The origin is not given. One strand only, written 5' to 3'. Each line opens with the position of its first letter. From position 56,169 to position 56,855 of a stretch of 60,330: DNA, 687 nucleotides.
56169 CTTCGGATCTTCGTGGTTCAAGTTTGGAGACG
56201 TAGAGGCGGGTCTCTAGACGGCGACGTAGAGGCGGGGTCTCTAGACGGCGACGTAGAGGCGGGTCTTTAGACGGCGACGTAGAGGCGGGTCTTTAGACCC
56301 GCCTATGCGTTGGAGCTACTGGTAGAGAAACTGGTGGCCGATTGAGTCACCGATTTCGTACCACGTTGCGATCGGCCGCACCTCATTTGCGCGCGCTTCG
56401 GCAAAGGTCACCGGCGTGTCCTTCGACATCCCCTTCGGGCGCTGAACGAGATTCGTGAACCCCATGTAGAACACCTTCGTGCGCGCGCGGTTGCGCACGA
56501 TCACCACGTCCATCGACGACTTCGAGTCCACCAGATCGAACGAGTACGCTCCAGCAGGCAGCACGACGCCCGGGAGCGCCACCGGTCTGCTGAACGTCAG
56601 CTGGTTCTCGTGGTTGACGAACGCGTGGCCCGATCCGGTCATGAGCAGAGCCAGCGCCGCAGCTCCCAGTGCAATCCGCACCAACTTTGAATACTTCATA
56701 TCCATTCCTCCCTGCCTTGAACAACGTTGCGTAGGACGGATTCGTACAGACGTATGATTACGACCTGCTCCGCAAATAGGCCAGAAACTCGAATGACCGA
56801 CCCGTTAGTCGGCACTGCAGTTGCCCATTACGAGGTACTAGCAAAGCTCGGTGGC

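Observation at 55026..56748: Three tandem exported paralogs, each a self-contained unit with a shared ECF-like promoter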

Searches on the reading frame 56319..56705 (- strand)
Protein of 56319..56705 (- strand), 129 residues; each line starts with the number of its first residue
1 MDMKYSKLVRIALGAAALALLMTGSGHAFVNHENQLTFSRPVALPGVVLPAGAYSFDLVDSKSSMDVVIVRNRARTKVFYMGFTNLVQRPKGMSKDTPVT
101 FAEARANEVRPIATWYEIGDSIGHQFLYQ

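Call 4: search_protein_families(library=pfam, proteins=[window:56319-56705:-], max_evalue=1)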
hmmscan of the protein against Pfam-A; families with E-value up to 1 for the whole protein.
window:56319-56705:- (129 aa): 3 families
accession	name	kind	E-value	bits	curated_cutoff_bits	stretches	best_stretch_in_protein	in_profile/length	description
PF11138.13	DUF2911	-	0.019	15.2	27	1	31-77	45-91/145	Protein of unknown function (DUF2911)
PF22285.2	DUF6962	-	0.05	14.1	27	1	4-45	26-65/198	Family of unknown function (DUF6962)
PF10554.14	Phage_ASH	-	0.066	14.1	26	1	68-127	29-88/107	Ash protein family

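Call 18: find_encoding_contigs(protein=window:56319-56705:-, flank=10000, max_places=6)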
Protein window:56319-56705:- (129 aa): 15 contigs read that carry it; 6 places shown.
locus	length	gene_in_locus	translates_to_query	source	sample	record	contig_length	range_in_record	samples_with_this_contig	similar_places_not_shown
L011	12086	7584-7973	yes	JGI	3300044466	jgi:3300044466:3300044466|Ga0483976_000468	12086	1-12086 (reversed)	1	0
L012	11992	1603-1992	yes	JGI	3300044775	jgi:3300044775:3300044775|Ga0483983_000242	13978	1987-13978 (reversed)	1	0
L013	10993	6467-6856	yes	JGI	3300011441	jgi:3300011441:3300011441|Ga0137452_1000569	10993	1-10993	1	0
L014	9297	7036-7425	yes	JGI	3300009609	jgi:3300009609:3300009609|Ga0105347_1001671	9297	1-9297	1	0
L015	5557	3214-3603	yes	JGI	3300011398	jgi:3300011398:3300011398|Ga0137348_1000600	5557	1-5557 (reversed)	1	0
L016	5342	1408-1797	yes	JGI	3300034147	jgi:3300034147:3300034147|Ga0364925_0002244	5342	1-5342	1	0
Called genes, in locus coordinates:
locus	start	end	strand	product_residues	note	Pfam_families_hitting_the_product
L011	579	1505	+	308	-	PF00056:Ldh_1_N, PF02866:Ldh_1_C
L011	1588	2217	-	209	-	PF04542:Sigma70_r2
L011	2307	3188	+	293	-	PF00069:Pkinase, PF07714:PK_Tyr_Ser-Thr, PF01636:APH (faint), PF03109:ABC1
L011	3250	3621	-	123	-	-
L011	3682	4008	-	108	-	-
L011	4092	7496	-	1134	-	PF00069:Pkinase, PF07714:PK_Tyr_Ser-Thr, PF07719:TPR_2 (faint), PF00515:TPR_1 (faint), PF13424:TPR_12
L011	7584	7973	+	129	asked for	-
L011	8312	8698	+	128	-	-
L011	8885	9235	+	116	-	-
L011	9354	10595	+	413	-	PF08442:ATP-grasp_2, PF13549:ATP-grasp_5, PF24948:Citrate_synth_N, PF00549:Ligase_CoA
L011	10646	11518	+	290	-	PF02629:CoA_binding, PF13380:CoA_binding_2 (faint), PF13607:Succ_CoA_lig, PF00549:Ligase_CoA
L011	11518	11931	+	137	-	PF00334:NDK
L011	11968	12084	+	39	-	?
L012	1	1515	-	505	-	?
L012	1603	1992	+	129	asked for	-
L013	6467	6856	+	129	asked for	-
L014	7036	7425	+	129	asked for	-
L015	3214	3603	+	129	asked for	-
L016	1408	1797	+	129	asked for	-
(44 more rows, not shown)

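Call 21: search_protein_families(library=pfam, proteins=[L011:1588-2217:-, L011:2307-3188:+, L011:3250-3621:-, L011:3682-4008:-, L011:4092-7496:-], max_evalue=0.01)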
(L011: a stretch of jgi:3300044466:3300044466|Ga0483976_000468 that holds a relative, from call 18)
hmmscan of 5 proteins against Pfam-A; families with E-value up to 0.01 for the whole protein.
L011:1588-2217:- (209 aa): 3 families
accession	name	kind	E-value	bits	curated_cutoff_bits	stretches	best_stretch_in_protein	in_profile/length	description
PF04542.20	Sigma70_r2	-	1.6e-09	37.8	24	1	48-121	1-70/71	Sigma-70 region 2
PF08281.18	Sigma70_r4_2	-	4.1e-05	23.6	25.7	1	150-203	2-54/54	Sigma-70, region 4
PF04545.22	Sigma70_r4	-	0.0092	15.9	24.1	0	155-202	1-47/50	Sigma-70, region 4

L011:2307-3188:+ (293 aa): 7 families
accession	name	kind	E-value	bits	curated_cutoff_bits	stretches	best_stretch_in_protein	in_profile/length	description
PF00069.31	Pkinase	-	5.1e-52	177.3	31.7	1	9-230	1-212/263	Protein kinase domain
PF07714.23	PK_Tyr_Ser-Thr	-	2.9e-33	115.7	23.1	1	13-241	5-231/258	Protein tyrosine and serine/threonine kinase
PF03109.22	ABC1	-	2.5e-09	37.1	22.9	1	38-158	102-219/244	ABC1 atypical kinase-like domain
PF01636.29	APH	-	2.8e-09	37.5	23.2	2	110-154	149-198/239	Phosphotransferase enzyme family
PF14531.12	Kinase-like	-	6.2e-05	22.8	25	1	95-221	134-257/289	Kinase-like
PF17667.7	Pkinase_fungal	-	0.0019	17.4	24.1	1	113-201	293-379/387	Fungal protein kinase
PF06293.20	Kdo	-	0.0024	17.8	21.3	1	77-154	87-170/207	Lipopolysaccharide kinase (Kdo/WaaP) family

L011:3250-3621:- (123 aa): 0 families

L011:3682-4008:- (108 aa): 0 families

L011:4092-7496:- (1134 aa): 11 families
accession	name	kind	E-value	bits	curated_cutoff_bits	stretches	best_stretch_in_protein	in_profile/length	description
PF00069.31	Pkinase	-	3.3e-50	171.4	31.7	1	13-259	1-253/263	Protein kinase domain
PF07714.23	PK_Tyr_Ser-Thr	-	9.2e-36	123.9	23.1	1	15-259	3-250/258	Protein tyrosine and serine/threonine kinase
PF13424.12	TPR_12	-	2.8e-16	59.9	30.1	2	800-873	3-77/77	Tetratricopeptide repeat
PF00515.34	TPR_1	-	1.1e-07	31.8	27.8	0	847-871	7-31/34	Tetratricopeptide repeat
PF07719.23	TPR_2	-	1.6e-05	25.1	27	0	720-747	1-28/34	Tetratricopeptide repeat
PF13181.12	TPR_8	-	2.8e-05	24.4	25.7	0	847-872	7-32/34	Tetratricopeptide repeat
PF13414.12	TPR_11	-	6.9e-05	22.9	26.8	0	622-644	12-34/42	TPR repeat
PF09976.15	TPR_21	-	0.0027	17.9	25.5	1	882-983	77-171/193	Tetratricopeptide repeat-like domain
PF17667.7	Pkinase_fungal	-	0.0037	16.5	24.1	1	128-193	303-375/387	Fungal protein kinase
PF03109.22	ABC1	-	0.0046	16.6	22.9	1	72-159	128-216/244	ABC1 atypical kinase-like domain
PF14559.12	TPR_19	-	0.006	17.3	25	0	895-943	5-51/68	Tetratricopeptide repeat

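Call 30: search_protein_families(library=ncbifam, proteins=[L011:1588-2217:-, L011:3250-3621:-, L011:3682-4008:-, L011:2307-3188:+], max_evalue=0.01)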
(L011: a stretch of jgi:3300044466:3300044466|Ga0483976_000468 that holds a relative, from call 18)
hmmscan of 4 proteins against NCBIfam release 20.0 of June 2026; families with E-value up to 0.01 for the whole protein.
L011:1588-2217:- (209 aa): 40 families (the best 25 are shown)
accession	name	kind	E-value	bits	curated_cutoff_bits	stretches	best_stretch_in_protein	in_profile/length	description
TIGR02984.1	Sig-70_plancto1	subfamily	2.6e-21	76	183.75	2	37-118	1-82/189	RNA polymerase sigma-70 factor, Planctomycetaceae-specific subfamily 1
NF007230.0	PRK09648.1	subfamily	4.5e-20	72.2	209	1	32-207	15-189/195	RNA polymerase sigma factor ShbA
TIGR02937.1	sigma70-ECF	superfamily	1.1e-19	70.7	42.9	1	44-204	2-162/165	sigma-70 family RNA polymerase sigma factor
NF009165.0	PRK12512.1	equivalog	6.3e-14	52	198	1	29-207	8-179/184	RNA polymerase sigma factor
TIGR02983.1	SigE-fam_strep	subfamily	2.1e-12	47.2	141.55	1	73-206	32-157/162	SigE family RNA polymerase sigma factor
NF004113.0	PRK05602.1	equivalog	3.1e-11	43.3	208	1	26-206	28-200/211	RNA polymerase sigma factor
TIGR02989.1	Sig-70_gvs1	subfamily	4.6e-10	39.7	124.55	1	72-203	26-154/158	RNA polymerase sigma-70 factor, Rhodopirellula/Verrucomicrobium family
TIGR02952.1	Sig70_famx2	equivalog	4.8e-09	36.3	206.45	1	72-202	36-165/170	ECF subfamily RNA polymerase sigma factor, BldN family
NF009191.0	PRK12539.1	subfamily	7.2e-09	35.4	171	1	32-206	10-178/185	sigma-70 family RNA polymerase sigma factor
NF007216.0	PRK09638.1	equivalog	3.3e-07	30.2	194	1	32-201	7-168/180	RNA polymerase sigma factor SigY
NF009166.1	PRK12513.1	equivalog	3.7e-07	30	206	1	32-185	11-165/193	RNA polymerase sigma factor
TIGR02985.1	Sig70_bacteroi1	subfamily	4.3e-07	30.3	126.4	1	74-206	28-161/162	RNA polymerase sigma-70 factor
NF009176.0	PRK12524.1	equivalog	6.5e-07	29.3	264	1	33-205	17-182/196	RNA polymerase sigma factor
NF009172.0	PRK12519.1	subfamily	1.1e-06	28.3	222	1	31-186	17-169/194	RNA polymerase sigma factor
NF010500.0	PRK13919.1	subfamily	1.9e-06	28.2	226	1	25-203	8-179/186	putative RNA polymerase sigma E protein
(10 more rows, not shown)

L011:3250-3621:- (123 aa): 0 families

L011:3682-4008:- (108 aa): 0 families

L011:2307-3188:+ (293 aa): 25 families
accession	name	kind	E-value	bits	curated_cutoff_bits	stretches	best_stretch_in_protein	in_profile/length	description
NF033483.0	PknB_PASTA_kin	equivalog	5.9e-87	293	450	1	8-278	8-271/563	Stk1 family PASTA domain-containing Ser/Thr kinase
NF052427.1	StpK7MSMEG_1200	equivalog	4.4e-59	200.5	900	1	3-268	3-261/601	serine/threonine protein kinase StpK7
NF047741.1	antiphage_MADS6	equivalog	3.9e-44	151.2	460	2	89-280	280-465/612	methylation-associated defense system protein kinase MAD6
NF009651.0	PRK13184.1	equivalog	3e-41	141.3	839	1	7-274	2-289/932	serine/threonine-protein kinase PknD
TIGR03903.1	TOMM_kin_cyc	equivalog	4.7e-35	120.8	705.75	1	33-268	4-240/1267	TOMM system kinase/cyclase fusion protein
NF053615.1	SerThrKinAfsKStmc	equivalog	5.1e-28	98.2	1300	1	8-232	14-230/809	protein serine/threonine kinase AfsK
NF038150.1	lanthi_synth_IV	equivalog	5.7e-28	97.7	650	1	9-276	191-457/851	class IV lanthionine synthetase LanL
NF033442.0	BREX_PglW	equivalog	3.6e-24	84.6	990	1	32-279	233-490/1391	BREX system serine/threonine kinase PglW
NF038151.1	lanthi_synth_III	equivalog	1.5e-17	63.3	575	1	9-160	222-390/833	class III lanthionine synthetase LanKC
TIGR03724.2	arch_bud32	equivalog_domain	3.5e-11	43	125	1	51-155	37-133/193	KEOPS complex kinase/ATPase Bud32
NF058632.1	SerThrKinPrkT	equivalog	3.6e-11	42.7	280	1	8-151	22-163/322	serine/threonine protein kinase PrkT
NF011464.0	PRK14879.1-7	equivalog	1.6e-09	37.9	246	1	67-154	68-150/221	Kae1-associated kinase Bud32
NF011463.0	PRK14879.1-4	equivalog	2.3e-09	37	188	1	33-154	45-161/237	Kae1-associated kinase Bud32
NF043056.1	T4SS_LegK1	equivalog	3.6e-09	35.8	550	1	57-206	128-281/516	Dot/Icm T4SS effector kinase LegK1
NF007174.0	PRK09605.1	equivalog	4.9e-09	35.2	447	1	50-155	379-475/535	bifunctional N(6)-L-threonylcarbamoyladenine synthase/serine/threonine protein kinase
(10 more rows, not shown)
